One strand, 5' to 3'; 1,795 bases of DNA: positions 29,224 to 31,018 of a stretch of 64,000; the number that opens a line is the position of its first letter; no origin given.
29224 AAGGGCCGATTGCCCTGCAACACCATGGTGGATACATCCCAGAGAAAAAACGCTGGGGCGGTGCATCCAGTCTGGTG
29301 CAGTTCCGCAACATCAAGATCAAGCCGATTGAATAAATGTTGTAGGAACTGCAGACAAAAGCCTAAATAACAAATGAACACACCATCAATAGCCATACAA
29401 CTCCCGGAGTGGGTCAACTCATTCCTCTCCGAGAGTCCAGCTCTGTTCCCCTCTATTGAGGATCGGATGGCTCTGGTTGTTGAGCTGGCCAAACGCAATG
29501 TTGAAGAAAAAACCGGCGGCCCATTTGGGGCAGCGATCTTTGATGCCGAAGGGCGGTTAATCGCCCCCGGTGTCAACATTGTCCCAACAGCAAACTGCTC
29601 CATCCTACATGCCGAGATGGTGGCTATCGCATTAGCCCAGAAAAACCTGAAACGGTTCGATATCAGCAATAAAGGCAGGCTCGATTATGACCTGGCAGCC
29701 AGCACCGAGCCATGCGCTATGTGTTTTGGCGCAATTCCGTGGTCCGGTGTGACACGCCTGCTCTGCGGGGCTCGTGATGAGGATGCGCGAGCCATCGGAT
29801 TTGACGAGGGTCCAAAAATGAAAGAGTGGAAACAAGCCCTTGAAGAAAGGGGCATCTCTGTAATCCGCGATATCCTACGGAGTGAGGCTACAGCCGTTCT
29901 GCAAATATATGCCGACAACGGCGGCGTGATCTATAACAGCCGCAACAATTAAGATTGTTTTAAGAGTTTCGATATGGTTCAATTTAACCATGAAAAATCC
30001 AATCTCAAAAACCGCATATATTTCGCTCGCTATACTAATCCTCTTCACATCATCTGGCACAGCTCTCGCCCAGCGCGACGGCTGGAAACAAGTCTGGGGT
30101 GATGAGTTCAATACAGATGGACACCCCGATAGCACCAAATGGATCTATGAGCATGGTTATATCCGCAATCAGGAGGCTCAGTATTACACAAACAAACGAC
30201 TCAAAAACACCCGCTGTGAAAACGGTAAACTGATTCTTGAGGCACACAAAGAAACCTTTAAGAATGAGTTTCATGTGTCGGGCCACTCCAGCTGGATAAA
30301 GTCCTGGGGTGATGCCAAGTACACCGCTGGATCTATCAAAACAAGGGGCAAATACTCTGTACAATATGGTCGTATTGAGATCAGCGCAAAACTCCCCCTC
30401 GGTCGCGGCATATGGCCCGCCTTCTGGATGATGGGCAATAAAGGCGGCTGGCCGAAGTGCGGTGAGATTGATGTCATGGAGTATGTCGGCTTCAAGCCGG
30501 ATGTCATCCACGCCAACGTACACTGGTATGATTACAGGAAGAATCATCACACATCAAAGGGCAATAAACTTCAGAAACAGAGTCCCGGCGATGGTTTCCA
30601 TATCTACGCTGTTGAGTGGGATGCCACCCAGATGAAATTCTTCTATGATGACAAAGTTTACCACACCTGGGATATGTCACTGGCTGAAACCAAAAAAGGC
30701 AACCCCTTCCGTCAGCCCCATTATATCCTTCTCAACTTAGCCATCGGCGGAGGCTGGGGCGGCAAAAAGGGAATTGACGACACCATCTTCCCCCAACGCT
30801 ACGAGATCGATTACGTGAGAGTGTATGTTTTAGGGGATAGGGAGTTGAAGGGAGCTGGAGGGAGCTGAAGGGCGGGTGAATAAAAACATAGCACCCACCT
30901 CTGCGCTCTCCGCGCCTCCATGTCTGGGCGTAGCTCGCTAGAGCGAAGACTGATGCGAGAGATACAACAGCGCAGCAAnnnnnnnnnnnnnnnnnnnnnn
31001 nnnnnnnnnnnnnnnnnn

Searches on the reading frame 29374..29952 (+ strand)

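Call 7: search_protein_families(library=pfam, proteins=[window:29374-29952:+])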
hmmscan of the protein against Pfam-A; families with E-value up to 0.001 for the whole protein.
window:29374-29952:+ (192 aa): 3 families
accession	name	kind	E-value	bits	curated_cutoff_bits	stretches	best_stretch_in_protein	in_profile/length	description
PF00383.29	dCMP_cyt_deam_1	-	2.6e-17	63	25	1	29-132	5-101/102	Cytidine and deoxycytidylate deaminase zinc-binding region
PF14437.12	MafB19-deam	-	2.6e-07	31.1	27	1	45-142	19-110/142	MafB19-like deaminase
PF14439.12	Bd3614-deam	-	0.00047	20.6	38.5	1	53-121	12-74/113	Bd3614-like deaminase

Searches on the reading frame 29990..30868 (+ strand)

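Call 7: search_protein_families(library=pfam, proteins=[window:29990-30868:+])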
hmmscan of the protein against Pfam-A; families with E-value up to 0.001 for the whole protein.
window:29990-30868:+ (292 aa): 2 families
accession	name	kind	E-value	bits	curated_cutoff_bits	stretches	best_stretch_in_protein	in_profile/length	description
PF00722.28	Glyco_hydro_16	-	1.2e-24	87.2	22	1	80-276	21-174/175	Glycosyl hydrolases family 16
PF03935.22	SKN1_KRE6_Sbg1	-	1.7e-10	40.4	30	1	29-152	114-226/501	Beta-glucan synthesis-associated protein SKN1/KRE6/Sbg1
